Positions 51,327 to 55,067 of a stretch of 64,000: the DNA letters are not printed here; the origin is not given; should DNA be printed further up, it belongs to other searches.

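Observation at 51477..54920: Chimeric 1147-aa secreted enzyme: LamG-like, GH67-like alpha-glucuronidase core and a GH28/pectate-lyase-type beta-helix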

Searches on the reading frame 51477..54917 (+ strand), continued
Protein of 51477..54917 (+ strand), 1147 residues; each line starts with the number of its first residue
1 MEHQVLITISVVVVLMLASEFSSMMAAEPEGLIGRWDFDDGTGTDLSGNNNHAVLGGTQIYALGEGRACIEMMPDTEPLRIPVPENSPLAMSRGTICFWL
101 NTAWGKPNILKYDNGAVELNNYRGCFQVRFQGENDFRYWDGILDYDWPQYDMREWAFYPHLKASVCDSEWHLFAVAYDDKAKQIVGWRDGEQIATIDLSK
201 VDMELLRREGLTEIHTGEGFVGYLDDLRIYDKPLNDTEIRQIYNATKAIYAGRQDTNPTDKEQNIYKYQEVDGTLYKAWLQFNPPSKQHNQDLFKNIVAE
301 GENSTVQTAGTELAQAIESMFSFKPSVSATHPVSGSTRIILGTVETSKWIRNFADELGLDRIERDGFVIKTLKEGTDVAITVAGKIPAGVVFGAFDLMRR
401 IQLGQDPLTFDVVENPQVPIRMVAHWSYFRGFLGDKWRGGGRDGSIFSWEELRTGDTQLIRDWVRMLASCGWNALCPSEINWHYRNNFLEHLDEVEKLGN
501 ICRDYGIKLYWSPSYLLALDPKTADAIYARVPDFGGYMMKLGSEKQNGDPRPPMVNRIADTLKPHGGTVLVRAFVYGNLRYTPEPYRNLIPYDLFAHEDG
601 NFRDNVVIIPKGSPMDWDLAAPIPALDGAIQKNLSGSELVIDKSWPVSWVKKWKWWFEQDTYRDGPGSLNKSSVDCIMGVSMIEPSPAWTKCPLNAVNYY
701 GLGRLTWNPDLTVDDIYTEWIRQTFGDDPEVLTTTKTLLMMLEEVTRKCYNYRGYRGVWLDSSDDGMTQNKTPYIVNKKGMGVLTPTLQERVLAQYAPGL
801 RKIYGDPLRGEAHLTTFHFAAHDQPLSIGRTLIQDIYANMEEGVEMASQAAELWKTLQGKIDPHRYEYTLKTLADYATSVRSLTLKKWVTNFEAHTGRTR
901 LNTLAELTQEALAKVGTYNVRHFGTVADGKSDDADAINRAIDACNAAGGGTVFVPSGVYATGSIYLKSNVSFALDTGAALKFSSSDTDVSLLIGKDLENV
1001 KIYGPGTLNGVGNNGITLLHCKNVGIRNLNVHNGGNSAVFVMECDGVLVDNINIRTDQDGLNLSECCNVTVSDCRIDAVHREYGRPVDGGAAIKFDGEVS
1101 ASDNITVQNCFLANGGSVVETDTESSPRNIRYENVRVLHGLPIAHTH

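Call 39: search_protein_families(library=pfam, proteins=[L040:2906-6001:+, L040:6017-7771:+, L040:14237-16255:+, L055:4675-7920:+, L055:2400-3926:-, L062:2249-4243:+, L063:5277-7379:+, L065:2369-5170:-, L065:5675-7153:-, L054:4993-6414:+], max_evalue=0.00001)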
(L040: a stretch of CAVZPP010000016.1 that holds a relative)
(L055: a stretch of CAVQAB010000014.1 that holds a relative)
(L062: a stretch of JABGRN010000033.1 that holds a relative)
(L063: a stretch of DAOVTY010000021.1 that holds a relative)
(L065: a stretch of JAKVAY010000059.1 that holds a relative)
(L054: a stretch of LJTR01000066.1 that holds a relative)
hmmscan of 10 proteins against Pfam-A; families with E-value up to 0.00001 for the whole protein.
L040:2906-6001:+ (1032 aa): 3 families
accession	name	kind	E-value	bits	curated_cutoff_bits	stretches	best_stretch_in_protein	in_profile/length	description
PF13715.12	CarbopepD_reg_2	-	1.1e-15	57.9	32.2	1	53-134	1-87/88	CarboxypepD_reg-like domain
PF07715.20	Plug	-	9e-15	55.5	23.9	1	143-249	2-107/107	TonB-dependent Receptor Plug Domain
PF13620.12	CarboxypepD_reg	-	6.4e-10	39.7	32.3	1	52-123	1-81/82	Carboxypeptidase regulatory-like domain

L040:6017-7771:+ (585 aa): 2 families
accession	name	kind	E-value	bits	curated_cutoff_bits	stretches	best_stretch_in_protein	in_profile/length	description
PF07980.17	SusD_RagB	-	4e-24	86.2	23.1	1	303-585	1-297/297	SusD family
PF14322.12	SusD-like_3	-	7.5e-17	62.6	27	1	105-235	66-190/191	Starch-binding associating with outer membrane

L040:14237-16255:+ (673 aa): 3 families
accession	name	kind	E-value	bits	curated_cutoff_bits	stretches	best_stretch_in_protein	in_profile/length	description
PF17392.7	Urocanase_C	-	4.6e-86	287.7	23.6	1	439-642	3-194/196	Urocanase C-terminal domain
PF01175.24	Urocanase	-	2e-80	269.8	23.2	1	216-433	1-209/209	Urocanase Rossmann-like domain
PF17391.7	Urocanase_N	-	1.3e-53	180.6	23.2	1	87-213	1-127/127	Urocanase N-terminal domain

L055:4675-7920:+ (1082 aa): 3 families
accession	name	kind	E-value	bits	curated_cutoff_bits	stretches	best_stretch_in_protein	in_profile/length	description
PF18911.6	PKD_4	-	3.6e-12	46.6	27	1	380-462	4-81/85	PKD domain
PF18962.6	Por_Secre_tail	-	5e-08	33.6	27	1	1005-1065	1-61/75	Secretion system C-terminal sorting domain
PF00801.26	PKD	-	8.3e-07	29.4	23.5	0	393-454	12-70/80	PKD domain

L055:2400-3926:- (509 aa): 4 families
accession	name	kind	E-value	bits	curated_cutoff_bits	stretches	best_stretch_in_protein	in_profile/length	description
PF13447.11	Multi-haem_cyto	-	7.4e-24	84.9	21.9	1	210-393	96-262/269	Seven times multi-haem cytochrome CxxCH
PF13435.11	Cytochrome_C554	-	1.8e-10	42.1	20.8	0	110-168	2-57/84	Cytochrome c554 and c-prime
PF14522.11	Cytochrome_C7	-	3.3e-10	40.1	24.8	0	47-114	12-66/67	Cytochrome c7 and related cytochrome c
PF22113.1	Mtrc-MtrF_II-IV_dom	-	1.8e-07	31.3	30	0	47-170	27-130/176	Outer membrane cytochrome MtrC/MtrF-like, domains II/IV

L062:2249-4243:+ (665 aa): 1 family
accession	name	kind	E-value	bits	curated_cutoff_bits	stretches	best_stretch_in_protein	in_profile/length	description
PF11276.14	DUF3078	-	6.4e-26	91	25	1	392-486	1-92/92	Protein of unknown function (DUF3078)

L063:5277-7379:+ (701 aa): 2 families
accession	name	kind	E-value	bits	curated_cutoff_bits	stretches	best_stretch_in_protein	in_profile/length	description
PF02897.21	Peptidase_S9_N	-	1.8e-108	363.4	24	1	26-424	1-413/414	Prolyl oligopeptidase, N-terminal beta-propeller domain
PF00326.27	Peptidase_S9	-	1.1e-65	221.5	22.6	1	485-699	3-211/213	Prolyl oligopeptidase family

L065:2369-5170:- (934 aa): 0 families

L065:5675-7153:- (493 aa): 2 families
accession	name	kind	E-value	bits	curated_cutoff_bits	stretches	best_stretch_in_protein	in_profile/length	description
PF05090.19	HTTM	-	4.1e-80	269.5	27.7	1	25-286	1-259/259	HTTM domain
PF22777.1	VKGC_lumenal_dom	-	4.5e-43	147.2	27.7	1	315-462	2-151/152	Vitamin K-dependent gamma-carboxylase, lumenal domain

L054:4993-6414:+ (474 aa): 2 families
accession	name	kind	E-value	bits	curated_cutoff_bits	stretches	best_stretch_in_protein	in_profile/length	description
PF00295.23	Glyco_hydro_28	-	4.4e-19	69.2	22.9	1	156-434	52-308/324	Glycosyl hydrolases family 28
PF12708.12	Pect-lyase_RHGA_epim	-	1.4e-13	51.6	27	1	65-120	2-58/213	Rhamnogalacturonase A/epimerase, pectate lyase-like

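Call 59: predict_structure(alignment_id=A1)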
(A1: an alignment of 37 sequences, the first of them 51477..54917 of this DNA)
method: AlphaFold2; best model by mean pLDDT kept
length: 1147 residues; sequences in the alignment: 37
mean_pLDDT: 58.5   pTM: 0.42
mean pLDDT of the five models: 58.5, 57.8, 56.1, 53.2, 51.7
residues with pLDDT >= 90: 59; 70-90: 354; 50-70: 293; < 50: 441
segments of 3 or more residues with pLDDT < 50: 1-4, 16-26, 132-154, 258-289, 332-335, 356-367, 377-446, 469-473, 478-487, 512-521, 534-713, 752-757, 769-772, 799-817, 819-829, 922-926, 1098-1101, 1117-1127, 1141-1147
pLDDT, mean of each block of 10 residues (from residue 1): 51 47 51 88 83 85 81 79 71 81 65 71 66 35 29 45 65 85 84 71 54 72 87 90 88 59 33 41 44 64 60 56 63 53 59 51 45 49 38 40 35 28 26 27 49 73 58 49 46 77 66 41 55 39 25 25 28 27 30 31 36 30 27 25 29 31 27 24 27 42 34 55 76 76 65 45 59 61 60 51 41 46 43 70 78 86 82 80 77 81 72 60 50 81 82 75 88 76 67 91 79 84 87 82 91 84 89 83 65 69 72 61 46 68 34
secondary structure, 60 per line:
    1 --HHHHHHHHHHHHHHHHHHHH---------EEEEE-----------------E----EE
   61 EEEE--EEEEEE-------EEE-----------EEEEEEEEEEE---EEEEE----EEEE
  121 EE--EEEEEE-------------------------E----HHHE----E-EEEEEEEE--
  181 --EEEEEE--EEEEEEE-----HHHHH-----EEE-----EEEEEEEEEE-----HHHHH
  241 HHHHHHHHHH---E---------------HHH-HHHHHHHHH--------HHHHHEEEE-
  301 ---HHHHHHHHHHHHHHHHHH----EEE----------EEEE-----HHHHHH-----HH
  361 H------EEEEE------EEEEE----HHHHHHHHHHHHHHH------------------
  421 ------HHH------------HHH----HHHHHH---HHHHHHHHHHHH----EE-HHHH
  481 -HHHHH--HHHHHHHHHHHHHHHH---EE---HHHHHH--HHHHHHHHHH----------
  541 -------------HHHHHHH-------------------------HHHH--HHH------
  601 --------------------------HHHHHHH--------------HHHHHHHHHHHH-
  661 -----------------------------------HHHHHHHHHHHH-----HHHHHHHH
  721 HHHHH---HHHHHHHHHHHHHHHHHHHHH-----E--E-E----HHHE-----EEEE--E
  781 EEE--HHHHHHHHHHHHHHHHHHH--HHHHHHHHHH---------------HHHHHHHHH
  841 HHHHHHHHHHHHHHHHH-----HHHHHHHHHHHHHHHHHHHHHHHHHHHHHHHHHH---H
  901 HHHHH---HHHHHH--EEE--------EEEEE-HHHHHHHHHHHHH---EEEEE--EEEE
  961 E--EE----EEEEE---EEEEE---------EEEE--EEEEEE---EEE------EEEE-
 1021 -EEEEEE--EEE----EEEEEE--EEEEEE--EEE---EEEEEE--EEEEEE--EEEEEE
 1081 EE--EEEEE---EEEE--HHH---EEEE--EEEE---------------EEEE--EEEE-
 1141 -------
elements in order (helices of 4 or more, strands of 3 or more residues): H3-22 E32-36 E59-64 E67-72 E80-82 E94-104 E108-112 E117-122 E125-130 E171-178 E183-188 E191-197 H203-207 E213-215 E221-230 H236-250 H274-282 H291-295 E296-299 H304-321 E326-328 E339-342 H348-353 E368-372 E379-383 H388-402 H449-454 H458-469 H477-480 H482-486 H489-504 H513-518 H521-530 H554-560 H586-589 H627-633 H648-659 H696-707 H713-725 H729-749 E774-777 E780-783 H786-804 H807-816 H832-857 H863-896 H900-905 H909-914 E917-919 E928-932 H934-946 E950-954 E957-961 E970-974 E978-982 E992-995 E998-1003 E1007-1009 E1016-1019 E1022-1027 E1030-1032 E1037-1042 E1045-1050 E1053-1055 E1059-1064 E1067-1072 E1075-1082 E1085-1089 E1093-1096 E1105-1108 E1111-1114 E1130-1133 E1136-1139

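Call 61: fold_search(model_id=the predicted structure, library=pdb)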
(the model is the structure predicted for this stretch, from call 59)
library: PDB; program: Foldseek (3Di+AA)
matches with E <= 10: 1176; with E <= 0.001: 235
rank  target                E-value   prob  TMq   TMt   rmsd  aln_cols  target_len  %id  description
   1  1mqq                  1.8e-14  1.00  0.19  0.29  19.4       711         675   28  THE CRYSTAL STRUCTURE OF ALPHA-D-GLUCURONIDASE FROM BACILLUS STEAROTHERMOPHILUS T-1 COMPLEXED WITH GLUCURONIC ACID (released 2003-09-17)
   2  1mqr                  2.4e-14  1.00  0.19  0.29  19.7       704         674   28  THE CRYSTAL STRUCTURE OF ALPHA-D-GLUCURONIDASE (E386Q) FROM BACILLUS STEAROTHERMOPHILUS T-6 (released 2003-09-17)
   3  1k9d                  3.7e-14  1.00  0.19  0.29  19.8       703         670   28  The 1.7 A crystal structure of alpha-D-glucuronidase, a family-67 glycoside hydrolase from Bacillus stearothermophilus T (released 2002-10-29)
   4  1mqp                  6.5e-14  1.00  0.18  0.27  19.9       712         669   27  THE CRYSTAL STRUCTURE OF ALPHA-D-GLUCURONIDASE FROM BACILLUS STEAROTHERMOPHILUS T-6 (released 2003-09-23)
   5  1k9e                  8.4e-14  1.00  0.18  0.28  20.0       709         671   27  Crystal structure of a mutated family-67 alpha-D-glucuronidase (E285N) from Bacillus stearothermophilus T-6, complexed w (released 2002-10-29)
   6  1l8n_A                2.3e-13  1.00  0.18  0.28  19.4       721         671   28  The 1.5A crystal structure of alpha-D-glucuronidase from Bacillus stearothermophilus T-1, complexed with 4-O-methyl-gl (released 2003-03-21)
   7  1gql_A                6.0e-11  1.00  0.19  0.28  19.8       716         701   20  Structure of Pseudomonas cellulosa alpha-D-glucuronidase complexed with glucuronic acid and xylotriose (released 2002-09-26)
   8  1gql_B                6.0e-11  1.00  0.18  0.28  19.9       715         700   20  Structure of Pseudomonas cellulosa alpha-D-glucuronidase complexed with glucuronic acid and xylotriose (released 2002-09-26)
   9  1h41_B                6.0e-11  1.00  0.18  0.27  20.3       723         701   20  Pseudomonas cellulosa E292A alpha-D-glucuronidase mutant complexed with aldotriuronic acid (released 2003-05-01)
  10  1h41_A                1.2e-10  1.00  0.18  0.27  20.3       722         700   20  Pseudomonas cellulosa E292A alpha-D-glucuronidase mutant complexed with aldotriuronic acid (released 2003-05-01)
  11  1gqi_A                1.3e-10  1.00  0.18  0.27  20.2       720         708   21  Structure of Pseudomonas cellulosa alpha-D-glucuronidase (released 2002-09-26)
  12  4mxn_B                3.6e-09  1.00  0.15  0.70   4.0       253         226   20  Crystal structure of a putative glycosyl hydrolase (PARMER_00599) from Parabacteroides merdae ATCC 43184 at 1.95 A res (released 2013-10-23)
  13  4mxn_C                4.4e-09  1.00  0.15  0.72   4.0       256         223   20  Crystal structure of a putative glycosyl hydrolase (PARMER_00599) from Parabacteroides merdae ATCC 43184 at 1.95 A res (released 2013-10-23)
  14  6hox                  6.6e-09  1.00  0.15  0.39   4.4       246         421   15  Crystal structure of the binding domain of Paraclostridial Mosquitocidal Protein 1 (released 2019-07-10)
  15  4mxn_D                7.7e-09  1.00  0.15  0.72   3.9       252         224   21  Crystal structure of a putative glycosyl hydrolase (PARMER_00599) from Parabacteroides merdae ATCC 43184 at 1.95 A res (released 2013-10-23)
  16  4mxn_A                1.0e-08  1.00  0.15  0.70   4.4       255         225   20  Crystal structure of a putative glycosyl hydrolase (PARMER_00599) from Parabacteroides merdae ATCC 43184 at 1.95 A res (released 2013-10-23)
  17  3jur_A                1.5e-08  1.00  0.16  0.40   4.7       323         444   20  The crystal structure of a hyperthermoactive Exopolygalacturonase from Thermotoga maritima (released 2009-11-17)
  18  5olp_A                2.4e-08  1.00  0.16  0.40   5.1       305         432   24  Galacturonidase (released 2017-11-29)
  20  5hon_A                3.7e-08  1.00  0.14  0.70   6.1       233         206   13  Structure of Domain 4 of AbnA, a GH43 extracellular arabinanase from Geobacillus stearothermophilus, in complex with a (released 2017-02-01)
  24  3jur_D                9.1e-08  1.00  0.16  0.40   5.2       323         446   20  The crystal structure of a hyperthermoactive Exopolygalacturonase from Thermotoga maritima (released 2009-11-17)
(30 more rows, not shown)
